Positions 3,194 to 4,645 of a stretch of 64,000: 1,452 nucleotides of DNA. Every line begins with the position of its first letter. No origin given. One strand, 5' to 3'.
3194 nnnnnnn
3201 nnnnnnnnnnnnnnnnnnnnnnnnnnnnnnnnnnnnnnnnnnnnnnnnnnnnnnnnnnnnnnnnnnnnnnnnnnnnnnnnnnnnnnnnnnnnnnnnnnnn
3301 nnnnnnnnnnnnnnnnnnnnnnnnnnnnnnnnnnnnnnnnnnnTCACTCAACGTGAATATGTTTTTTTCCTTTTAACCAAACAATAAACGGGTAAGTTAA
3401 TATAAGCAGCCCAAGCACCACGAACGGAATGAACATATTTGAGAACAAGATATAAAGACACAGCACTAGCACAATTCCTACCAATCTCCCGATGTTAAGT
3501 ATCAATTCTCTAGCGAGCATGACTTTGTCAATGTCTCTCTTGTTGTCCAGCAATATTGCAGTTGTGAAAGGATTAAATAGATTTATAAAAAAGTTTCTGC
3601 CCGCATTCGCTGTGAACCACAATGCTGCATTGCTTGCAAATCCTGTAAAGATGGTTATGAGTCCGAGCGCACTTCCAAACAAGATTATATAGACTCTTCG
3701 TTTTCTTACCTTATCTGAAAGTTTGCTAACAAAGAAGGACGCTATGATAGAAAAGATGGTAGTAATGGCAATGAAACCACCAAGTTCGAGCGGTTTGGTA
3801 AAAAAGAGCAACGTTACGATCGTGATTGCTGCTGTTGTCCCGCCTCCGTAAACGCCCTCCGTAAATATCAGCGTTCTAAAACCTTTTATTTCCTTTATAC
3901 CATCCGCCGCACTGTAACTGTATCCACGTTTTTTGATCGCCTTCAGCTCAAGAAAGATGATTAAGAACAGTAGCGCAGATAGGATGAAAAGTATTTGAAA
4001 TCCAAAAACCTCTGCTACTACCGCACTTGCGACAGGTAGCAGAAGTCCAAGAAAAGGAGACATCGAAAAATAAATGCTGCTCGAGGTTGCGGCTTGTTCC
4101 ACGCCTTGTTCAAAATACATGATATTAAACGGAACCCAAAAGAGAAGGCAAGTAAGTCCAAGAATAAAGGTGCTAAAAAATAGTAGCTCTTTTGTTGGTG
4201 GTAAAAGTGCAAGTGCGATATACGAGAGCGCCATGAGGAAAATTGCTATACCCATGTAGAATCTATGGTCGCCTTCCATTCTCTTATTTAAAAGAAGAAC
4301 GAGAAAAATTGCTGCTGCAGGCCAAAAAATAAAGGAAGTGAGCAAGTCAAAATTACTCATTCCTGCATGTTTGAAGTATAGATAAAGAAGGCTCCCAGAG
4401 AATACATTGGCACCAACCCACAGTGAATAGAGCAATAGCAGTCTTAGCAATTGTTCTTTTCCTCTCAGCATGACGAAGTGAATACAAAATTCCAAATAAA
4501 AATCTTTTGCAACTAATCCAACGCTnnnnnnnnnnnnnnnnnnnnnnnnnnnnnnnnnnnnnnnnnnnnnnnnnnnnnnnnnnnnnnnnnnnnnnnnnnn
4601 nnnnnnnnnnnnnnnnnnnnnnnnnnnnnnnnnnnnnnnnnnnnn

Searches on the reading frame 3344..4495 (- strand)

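Call 74: search_protein_families(library=pfam, proteins=[window:3344-4495:-], max_evalue=0.001)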
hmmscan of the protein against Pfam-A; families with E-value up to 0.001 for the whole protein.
window:3344-4495:- (383 aa): 1 family
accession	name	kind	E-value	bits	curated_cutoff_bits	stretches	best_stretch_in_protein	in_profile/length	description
PF07690.21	MFS_1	-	1.3e-09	37.9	33.4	2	216-375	8-173/347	Major Facilitator Superfamily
